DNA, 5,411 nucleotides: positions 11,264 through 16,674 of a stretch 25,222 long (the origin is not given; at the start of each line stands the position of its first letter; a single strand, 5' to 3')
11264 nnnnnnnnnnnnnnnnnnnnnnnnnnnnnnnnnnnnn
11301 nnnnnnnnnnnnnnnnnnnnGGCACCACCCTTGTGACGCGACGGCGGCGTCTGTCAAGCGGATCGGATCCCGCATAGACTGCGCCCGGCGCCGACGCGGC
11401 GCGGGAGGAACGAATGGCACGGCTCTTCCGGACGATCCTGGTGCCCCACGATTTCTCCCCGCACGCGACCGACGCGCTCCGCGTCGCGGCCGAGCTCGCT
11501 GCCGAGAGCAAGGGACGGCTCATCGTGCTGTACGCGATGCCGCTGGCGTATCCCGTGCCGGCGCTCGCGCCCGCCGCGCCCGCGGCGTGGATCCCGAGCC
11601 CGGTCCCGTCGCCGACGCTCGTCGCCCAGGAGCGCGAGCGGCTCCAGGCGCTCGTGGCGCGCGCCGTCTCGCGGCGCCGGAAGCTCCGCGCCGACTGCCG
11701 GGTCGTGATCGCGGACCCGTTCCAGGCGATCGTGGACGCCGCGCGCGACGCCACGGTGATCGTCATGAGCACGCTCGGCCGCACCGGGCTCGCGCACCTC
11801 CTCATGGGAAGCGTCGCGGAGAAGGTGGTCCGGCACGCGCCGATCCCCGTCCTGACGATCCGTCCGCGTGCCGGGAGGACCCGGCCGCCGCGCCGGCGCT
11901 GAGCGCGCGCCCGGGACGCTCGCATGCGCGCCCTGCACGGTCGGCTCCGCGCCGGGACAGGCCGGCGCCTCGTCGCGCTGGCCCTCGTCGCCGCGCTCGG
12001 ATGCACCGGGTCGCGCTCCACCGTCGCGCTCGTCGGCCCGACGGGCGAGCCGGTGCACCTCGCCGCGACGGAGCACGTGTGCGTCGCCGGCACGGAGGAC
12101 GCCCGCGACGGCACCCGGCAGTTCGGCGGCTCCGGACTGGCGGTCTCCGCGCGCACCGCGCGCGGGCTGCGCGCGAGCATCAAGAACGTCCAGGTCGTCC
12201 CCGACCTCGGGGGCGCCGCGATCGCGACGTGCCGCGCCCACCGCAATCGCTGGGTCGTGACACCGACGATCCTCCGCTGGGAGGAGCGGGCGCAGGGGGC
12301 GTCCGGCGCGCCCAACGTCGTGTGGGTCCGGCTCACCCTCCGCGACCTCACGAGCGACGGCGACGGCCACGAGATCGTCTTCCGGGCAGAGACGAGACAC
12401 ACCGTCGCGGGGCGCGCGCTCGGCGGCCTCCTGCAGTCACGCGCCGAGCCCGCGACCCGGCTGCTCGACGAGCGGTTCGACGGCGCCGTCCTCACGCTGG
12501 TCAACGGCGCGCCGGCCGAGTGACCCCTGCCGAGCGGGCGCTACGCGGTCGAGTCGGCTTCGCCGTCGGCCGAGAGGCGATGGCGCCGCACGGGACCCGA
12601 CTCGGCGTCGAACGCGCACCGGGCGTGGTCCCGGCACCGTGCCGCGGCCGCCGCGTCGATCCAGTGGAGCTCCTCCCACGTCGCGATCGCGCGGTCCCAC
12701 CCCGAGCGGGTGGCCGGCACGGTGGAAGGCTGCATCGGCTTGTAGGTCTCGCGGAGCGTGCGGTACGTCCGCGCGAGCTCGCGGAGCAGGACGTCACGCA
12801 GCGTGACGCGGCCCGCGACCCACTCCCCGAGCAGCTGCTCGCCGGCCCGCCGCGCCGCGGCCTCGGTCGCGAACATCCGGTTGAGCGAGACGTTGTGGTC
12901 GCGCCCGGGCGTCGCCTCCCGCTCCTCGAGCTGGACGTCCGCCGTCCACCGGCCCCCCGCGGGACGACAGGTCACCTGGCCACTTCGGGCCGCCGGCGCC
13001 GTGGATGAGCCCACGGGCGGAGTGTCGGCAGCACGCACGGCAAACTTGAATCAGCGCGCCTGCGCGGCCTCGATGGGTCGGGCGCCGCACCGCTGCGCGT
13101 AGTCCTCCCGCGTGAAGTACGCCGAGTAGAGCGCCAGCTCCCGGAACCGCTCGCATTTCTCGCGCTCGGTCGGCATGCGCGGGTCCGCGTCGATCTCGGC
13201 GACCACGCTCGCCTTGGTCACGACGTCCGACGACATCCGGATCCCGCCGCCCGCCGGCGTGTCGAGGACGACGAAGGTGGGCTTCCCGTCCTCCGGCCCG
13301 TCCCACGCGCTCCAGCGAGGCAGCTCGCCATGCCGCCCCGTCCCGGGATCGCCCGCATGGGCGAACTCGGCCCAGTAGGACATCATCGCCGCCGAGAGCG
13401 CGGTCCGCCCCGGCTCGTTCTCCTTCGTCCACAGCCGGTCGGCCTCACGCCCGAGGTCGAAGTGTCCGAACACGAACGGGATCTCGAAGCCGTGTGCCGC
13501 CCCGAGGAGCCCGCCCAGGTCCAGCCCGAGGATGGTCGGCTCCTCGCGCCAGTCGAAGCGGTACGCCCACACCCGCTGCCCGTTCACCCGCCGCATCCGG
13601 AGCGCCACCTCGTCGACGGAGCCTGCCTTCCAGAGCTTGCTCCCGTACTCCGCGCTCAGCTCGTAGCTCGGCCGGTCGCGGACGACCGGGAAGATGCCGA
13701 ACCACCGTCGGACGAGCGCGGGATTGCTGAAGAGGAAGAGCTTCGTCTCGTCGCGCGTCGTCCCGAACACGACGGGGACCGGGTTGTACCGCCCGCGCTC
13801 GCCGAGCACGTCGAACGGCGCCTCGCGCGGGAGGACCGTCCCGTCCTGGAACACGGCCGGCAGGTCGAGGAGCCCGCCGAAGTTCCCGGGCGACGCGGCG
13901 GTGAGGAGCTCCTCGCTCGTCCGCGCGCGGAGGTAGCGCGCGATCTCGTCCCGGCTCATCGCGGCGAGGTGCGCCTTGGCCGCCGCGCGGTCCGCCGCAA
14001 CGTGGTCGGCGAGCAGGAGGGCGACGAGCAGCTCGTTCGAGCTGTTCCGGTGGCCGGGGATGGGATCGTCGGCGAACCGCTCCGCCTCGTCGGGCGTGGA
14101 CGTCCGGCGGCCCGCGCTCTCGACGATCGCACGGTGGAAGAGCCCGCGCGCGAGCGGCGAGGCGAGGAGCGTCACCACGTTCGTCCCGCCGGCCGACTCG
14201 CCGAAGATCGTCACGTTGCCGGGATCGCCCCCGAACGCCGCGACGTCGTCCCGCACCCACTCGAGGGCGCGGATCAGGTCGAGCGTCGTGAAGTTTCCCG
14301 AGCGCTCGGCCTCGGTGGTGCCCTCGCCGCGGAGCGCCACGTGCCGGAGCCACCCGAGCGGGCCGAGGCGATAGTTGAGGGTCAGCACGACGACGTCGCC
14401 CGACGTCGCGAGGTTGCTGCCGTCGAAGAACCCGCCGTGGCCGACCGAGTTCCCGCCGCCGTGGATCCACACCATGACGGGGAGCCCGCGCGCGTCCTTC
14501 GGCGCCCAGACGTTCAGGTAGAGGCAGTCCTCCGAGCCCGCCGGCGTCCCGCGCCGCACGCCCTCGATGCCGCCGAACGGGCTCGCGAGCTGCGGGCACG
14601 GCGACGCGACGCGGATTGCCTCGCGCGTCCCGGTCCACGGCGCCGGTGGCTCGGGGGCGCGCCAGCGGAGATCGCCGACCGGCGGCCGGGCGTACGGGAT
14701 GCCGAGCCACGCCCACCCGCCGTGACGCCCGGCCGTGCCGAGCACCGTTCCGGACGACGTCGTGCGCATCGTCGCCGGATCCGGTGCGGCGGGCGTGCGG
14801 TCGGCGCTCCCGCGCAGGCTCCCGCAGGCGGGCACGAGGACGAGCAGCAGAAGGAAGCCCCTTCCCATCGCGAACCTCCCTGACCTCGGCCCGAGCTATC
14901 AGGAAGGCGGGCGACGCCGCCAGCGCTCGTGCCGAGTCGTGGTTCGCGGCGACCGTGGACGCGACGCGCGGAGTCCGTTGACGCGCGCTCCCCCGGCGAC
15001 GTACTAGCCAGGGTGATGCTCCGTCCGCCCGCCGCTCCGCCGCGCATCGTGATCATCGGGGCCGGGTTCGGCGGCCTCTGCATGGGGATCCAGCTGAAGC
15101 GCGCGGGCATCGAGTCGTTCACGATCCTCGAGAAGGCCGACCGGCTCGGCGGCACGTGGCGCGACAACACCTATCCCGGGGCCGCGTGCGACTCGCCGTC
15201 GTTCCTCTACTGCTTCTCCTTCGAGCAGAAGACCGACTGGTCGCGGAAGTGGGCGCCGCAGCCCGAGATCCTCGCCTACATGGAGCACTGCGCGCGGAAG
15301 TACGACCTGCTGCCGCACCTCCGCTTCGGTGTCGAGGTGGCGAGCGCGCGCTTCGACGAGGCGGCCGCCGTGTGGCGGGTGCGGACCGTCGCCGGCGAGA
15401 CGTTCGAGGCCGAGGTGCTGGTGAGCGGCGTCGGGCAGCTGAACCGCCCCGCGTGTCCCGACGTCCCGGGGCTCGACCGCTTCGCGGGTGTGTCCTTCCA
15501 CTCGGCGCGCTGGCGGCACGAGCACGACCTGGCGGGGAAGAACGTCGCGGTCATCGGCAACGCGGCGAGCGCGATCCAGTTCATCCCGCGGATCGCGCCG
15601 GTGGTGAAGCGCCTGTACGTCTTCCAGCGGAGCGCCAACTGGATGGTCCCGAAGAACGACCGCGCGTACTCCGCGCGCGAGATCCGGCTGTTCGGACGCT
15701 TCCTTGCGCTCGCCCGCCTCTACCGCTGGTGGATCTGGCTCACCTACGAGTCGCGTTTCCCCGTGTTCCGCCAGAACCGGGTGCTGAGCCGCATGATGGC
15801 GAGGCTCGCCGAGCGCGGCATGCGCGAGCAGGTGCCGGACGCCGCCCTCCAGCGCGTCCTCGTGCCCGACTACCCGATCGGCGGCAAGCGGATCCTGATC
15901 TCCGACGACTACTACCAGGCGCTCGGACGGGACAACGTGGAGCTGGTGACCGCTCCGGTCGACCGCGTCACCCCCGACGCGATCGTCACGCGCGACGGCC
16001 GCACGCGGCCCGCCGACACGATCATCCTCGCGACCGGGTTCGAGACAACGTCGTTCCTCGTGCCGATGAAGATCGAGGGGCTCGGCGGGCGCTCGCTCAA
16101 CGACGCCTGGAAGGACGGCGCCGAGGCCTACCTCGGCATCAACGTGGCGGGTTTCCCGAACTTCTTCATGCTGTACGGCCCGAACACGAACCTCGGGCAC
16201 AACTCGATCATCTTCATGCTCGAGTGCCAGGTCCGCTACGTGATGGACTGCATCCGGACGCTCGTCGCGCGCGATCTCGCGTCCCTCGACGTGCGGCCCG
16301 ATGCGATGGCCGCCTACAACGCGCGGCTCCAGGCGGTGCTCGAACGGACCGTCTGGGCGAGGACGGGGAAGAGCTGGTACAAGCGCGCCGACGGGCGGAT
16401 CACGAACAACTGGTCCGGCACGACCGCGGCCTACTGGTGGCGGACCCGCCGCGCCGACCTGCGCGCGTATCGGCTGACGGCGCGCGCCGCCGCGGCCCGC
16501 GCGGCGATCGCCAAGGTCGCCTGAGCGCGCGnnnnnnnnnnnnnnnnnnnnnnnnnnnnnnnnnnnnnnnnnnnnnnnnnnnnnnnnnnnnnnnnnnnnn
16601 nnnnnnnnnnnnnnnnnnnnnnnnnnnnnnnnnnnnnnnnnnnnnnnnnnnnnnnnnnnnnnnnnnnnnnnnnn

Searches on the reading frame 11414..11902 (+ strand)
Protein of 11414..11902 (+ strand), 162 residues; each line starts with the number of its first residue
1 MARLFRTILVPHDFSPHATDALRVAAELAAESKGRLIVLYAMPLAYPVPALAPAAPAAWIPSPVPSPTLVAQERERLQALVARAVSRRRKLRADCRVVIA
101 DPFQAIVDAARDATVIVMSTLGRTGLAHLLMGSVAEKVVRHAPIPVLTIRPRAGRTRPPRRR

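Call 78: search_protein_families(library=pfam, proteins=[window:11414-11902:+], max_evalue=0.001)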
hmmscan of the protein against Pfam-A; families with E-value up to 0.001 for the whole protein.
window:11414-11902:+ (162 aa): 1 family
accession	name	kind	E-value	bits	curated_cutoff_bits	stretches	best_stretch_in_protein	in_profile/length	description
PF00582.32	Usp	-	7e-26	91.9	24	1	5-150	2-141/141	Universal stress protein family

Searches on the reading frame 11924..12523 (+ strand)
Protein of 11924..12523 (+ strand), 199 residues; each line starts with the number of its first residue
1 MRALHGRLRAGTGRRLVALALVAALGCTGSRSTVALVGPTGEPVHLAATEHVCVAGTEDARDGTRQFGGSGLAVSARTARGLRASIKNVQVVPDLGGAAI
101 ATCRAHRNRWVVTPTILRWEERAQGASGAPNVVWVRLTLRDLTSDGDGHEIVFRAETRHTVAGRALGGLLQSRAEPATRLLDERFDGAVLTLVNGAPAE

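Call 78: search_protein_families(library=pfam, proteins=[window:11924-12523:+], max_evalue=0.001)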
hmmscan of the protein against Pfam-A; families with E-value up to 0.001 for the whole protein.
window:11924-12523:+ (199 aa): 1 family
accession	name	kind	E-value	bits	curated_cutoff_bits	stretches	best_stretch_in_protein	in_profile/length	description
PF16105.10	DUF4823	-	1.6e-05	25.2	25.9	1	46-143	3-102/141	Domain of unknown function (DUF4823)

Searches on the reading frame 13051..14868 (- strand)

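Call 78: search_protein_families(library=pfam, proteins=[window:13051-14868:-], max_evalue=0.001)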
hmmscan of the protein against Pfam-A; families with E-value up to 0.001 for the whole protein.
window:13051-14868:- (605 aa): 3 families
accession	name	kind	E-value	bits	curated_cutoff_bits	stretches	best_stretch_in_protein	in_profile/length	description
PF00135.34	COesterase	-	3.6e-92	310.4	27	2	34-252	4-218/515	Carboxylesterase family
PF07859.19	Abhydrolase_3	-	1.3e-07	32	25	1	197-231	51-85/210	alpha/beta hydrolase fold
PF20434.5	BD-FAE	-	1.6e-05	24.9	26.8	0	197-229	69-101/215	BD-FAE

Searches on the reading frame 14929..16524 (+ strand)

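Call 78: search_protein_families(library=pfam, proteins=[window:14929-16524:+], max_evalue=0.001)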
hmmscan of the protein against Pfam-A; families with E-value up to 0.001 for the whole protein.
window:14929-16524:+ (531 aa): 7 families
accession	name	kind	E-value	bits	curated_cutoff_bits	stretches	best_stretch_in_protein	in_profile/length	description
PF13738.12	Pyr_redox_3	-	7.3e-16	58.7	30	1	41-247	1-208/305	Pyridine nucleotide-disulphide oxidoreductase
PF00743.25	FMO-like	-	2e-14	53.4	22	1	39-371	3-330/532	Flavin-binding monooxygenase-like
PF07992.20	Pyr_redox_2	-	7.4e-11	42.4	26.1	1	39-246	2-184/291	Pyridine nucleotide-disulphide oxidoreductase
PF13450.12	NAD_binding_8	-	2.5e-10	40.9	21.9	1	42-100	1-57/68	NAD(P)-binding Rossmann-like domain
PF13434.12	Lys_Orn_oxgnase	-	2.6e-05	24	21.3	1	113-219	96-204/339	L-lysine 6-monooxygenase/L-ornithine 5-monooxygenase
PF01266.30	DAO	-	7.5e-05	22.8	27.9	1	39-80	1-42/353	FAD dependent oxidoreductase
PF00890.30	FAD_binding_2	-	0.00017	21.3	20.4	1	40-76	2-37/414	FAD binding domain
